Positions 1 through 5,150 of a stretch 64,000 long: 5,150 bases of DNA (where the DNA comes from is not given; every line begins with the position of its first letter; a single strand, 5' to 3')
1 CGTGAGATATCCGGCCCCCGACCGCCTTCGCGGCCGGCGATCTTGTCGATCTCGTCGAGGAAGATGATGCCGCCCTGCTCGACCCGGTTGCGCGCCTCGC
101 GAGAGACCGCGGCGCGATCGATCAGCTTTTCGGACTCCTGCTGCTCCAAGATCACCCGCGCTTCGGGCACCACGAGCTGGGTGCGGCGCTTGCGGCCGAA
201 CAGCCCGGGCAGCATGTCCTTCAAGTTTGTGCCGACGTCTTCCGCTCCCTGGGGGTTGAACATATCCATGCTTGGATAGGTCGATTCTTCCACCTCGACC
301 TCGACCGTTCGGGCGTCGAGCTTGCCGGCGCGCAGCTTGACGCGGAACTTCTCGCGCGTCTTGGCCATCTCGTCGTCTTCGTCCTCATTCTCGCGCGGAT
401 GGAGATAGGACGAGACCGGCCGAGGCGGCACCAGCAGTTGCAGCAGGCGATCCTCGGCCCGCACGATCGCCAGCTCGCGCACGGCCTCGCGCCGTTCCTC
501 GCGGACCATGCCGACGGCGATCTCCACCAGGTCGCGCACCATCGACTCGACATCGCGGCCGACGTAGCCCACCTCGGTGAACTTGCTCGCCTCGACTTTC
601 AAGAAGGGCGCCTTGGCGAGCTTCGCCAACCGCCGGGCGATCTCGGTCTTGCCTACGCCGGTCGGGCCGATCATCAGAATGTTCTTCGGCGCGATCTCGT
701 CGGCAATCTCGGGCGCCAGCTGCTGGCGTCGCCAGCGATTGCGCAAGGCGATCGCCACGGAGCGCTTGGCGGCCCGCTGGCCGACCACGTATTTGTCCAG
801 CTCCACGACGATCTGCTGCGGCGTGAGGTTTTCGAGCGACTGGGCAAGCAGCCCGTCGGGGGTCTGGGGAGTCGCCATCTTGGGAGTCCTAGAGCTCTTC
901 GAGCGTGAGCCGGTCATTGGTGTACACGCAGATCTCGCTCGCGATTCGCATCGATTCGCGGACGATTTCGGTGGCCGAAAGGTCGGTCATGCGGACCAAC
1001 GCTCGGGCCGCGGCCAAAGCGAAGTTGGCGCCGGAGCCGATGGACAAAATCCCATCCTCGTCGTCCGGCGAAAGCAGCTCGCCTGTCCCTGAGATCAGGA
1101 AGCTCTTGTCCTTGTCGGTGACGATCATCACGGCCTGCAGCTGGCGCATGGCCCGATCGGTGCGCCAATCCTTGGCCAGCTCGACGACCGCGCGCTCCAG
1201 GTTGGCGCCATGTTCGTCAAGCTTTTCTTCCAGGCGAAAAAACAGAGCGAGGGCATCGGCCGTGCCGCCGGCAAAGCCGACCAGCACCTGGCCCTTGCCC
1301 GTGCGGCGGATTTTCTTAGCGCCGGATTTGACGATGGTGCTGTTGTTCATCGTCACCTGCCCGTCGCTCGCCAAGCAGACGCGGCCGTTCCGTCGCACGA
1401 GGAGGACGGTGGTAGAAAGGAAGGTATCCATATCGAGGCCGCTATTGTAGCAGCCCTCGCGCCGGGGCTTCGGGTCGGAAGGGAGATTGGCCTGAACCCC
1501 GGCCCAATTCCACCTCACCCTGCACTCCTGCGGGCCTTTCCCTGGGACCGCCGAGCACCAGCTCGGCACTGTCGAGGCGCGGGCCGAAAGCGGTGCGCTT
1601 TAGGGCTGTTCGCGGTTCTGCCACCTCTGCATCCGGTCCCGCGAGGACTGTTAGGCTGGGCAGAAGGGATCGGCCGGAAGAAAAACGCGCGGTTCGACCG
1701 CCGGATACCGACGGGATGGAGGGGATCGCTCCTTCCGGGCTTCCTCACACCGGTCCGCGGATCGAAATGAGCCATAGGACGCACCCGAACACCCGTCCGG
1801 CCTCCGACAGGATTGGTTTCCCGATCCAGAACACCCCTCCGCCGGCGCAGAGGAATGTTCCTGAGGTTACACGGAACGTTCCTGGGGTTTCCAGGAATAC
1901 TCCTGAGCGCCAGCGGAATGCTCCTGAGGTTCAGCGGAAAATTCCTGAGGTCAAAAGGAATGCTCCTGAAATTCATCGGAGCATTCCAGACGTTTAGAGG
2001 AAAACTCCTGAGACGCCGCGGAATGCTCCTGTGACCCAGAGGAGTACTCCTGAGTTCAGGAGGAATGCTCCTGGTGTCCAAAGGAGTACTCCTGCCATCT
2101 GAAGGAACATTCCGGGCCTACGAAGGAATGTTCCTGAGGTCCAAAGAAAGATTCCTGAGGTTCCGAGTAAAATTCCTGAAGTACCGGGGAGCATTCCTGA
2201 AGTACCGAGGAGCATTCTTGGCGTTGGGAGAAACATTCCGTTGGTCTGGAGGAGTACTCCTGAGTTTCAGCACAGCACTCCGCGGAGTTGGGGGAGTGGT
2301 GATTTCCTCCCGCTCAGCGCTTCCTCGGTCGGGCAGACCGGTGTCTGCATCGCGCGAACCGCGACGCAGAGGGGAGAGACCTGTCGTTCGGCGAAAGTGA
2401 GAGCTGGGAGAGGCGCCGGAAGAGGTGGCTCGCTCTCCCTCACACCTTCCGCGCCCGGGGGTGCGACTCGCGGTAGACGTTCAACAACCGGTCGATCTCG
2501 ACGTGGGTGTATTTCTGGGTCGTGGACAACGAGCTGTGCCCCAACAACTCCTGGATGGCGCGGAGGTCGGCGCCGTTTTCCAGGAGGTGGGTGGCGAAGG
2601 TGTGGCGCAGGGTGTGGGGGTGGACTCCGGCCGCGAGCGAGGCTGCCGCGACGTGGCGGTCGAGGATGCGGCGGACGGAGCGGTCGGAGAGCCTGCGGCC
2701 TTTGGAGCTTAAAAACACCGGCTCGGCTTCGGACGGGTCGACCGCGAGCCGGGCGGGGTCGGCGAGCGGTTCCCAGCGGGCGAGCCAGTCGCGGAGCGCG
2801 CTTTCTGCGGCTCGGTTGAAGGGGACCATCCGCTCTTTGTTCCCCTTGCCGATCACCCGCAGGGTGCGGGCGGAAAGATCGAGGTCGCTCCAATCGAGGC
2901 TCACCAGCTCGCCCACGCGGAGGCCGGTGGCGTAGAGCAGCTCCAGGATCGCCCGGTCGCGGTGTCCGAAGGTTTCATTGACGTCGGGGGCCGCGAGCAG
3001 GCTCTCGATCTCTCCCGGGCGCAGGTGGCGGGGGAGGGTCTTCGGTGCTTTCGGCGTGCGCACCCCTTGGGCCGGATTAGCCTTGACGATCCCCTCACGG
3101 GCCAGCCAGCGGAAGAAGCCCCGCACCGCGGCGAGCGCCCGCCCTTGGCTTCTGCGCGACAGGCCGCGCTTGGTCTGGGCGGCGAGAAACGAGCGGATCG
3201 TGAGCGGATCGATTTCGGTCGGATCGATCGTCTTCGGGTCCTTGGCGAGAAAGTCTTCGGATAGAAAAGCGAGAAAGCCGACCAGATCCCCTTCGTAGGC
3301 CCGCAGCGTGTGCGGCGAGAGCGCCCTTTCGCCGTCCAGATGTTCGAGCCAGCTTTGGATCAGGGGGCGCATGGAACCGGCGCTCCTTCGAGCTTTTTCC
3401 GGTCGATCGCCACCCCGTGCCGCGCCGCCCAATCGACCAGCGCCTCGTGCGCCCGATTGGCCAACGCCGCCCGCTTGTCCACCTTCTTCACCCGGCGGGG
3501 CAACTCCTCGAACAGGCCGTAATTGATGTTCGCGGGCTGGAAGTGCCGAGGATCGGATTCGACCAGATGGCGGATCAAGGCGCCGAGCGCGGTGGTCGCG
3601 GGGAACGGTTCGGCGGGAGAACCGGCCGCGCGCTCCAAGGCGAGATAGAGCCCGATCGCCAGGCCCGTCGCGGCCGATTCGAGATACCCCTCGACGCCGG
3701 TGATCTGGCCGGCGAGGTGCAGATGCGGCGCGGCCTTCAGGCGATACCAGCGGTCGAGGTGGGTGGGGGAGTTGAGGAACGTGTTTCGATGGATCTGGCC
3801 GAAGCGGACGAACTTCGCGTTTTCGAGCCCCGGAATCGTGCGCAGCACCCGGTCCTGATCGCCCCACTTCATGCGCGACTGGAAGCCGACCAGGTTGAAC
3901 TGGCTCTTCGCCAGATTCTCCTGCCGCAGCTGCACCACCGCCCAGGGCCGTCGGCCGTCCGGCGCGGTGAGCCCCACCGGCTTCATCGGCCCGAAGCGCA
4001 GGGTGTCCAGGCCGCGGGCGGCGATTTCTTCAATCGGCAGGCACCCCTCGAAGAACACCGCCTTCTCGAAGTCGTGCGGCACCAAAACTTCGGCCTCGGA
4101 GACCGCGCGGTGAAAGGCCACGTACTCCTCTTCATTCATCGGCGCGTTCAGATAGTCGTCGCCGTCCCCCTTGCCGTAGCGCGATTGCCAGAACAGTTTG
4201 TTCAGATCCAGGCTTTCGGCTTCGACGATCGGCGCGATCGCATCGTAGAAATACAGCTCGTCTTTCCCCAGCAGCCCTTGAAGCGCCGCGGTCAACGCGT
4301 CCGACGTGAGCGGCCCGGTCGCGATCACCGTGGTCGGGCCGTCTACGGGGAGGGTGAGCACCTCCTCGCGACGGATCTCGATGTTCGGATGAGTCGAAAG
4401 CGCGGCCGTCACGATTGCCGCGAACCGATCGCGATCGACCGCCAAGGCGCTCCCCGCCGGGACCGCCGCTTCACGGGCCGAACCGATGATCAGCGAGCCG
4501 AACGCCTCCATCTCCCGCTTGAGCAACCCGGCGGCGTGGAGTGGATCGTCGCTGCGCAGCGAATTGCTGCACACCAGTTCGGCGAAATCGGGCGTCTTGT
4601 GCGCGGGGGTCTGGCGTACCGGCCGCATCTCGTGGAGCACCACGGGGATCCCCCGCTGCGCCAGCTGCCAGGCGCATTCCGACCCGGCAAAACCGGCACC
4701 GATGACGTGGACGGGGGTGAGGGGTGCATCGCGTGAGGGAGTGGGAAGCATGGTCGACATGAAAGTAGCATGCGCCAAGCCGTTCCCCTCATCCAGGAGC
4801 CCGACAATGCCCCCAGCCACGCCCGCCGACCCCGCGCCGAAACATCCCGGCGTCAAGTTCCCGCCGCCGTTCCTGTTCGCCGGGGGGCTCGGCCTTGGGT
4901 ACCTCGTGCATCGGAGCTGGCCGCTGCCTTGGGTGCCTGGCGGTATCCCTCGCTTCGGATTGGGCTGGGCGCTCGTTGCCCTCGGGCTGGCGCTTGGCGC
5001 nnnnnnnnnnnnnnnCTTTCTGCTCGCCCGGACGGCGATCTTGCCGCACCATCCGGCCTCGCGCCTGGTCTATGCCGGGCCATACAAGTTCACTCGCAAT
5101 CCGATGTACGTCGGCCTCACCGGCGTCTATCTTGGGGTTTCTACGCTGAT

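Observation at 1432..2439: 21-unit, 21-bp tandem array with palindromic GGAAnnTTCC cores in the xerC-hslV intergenic region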

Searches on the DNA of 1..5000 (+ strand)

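Call 6: search_rna_families(source=window, start=1, end=5000, threshold=evalue, max_evalue=1)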
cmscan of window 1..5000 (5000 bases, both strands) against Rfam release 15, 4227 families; matches with E-value up to 1: 0.
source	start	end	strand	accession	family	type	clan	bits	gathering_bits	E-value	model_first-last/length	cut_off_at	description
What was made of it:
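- There is no Rfam match at E <= 1 on either strand (call 6).
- Tried and rejected: Known RNA families: Rfam on both strands at E <= 1 found nothing (call 6).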

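Call 38: search_dna_similar(query=window:1640-2400:+, collection=plasmids, mode=distant, max_evalue=0.001, max_rows=15)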
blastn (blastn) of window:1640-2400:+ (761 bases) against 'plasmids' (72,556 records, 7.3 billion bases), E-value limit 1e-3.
No match.

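Call 39: search_dna_similar(query=window:1640-2400:+, collection=phages, mode=distant, max_evalue=0.001, max_rows=15)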
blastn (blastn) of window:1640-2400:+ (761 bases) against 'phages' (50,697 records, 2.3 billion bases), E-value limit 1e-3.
No match.
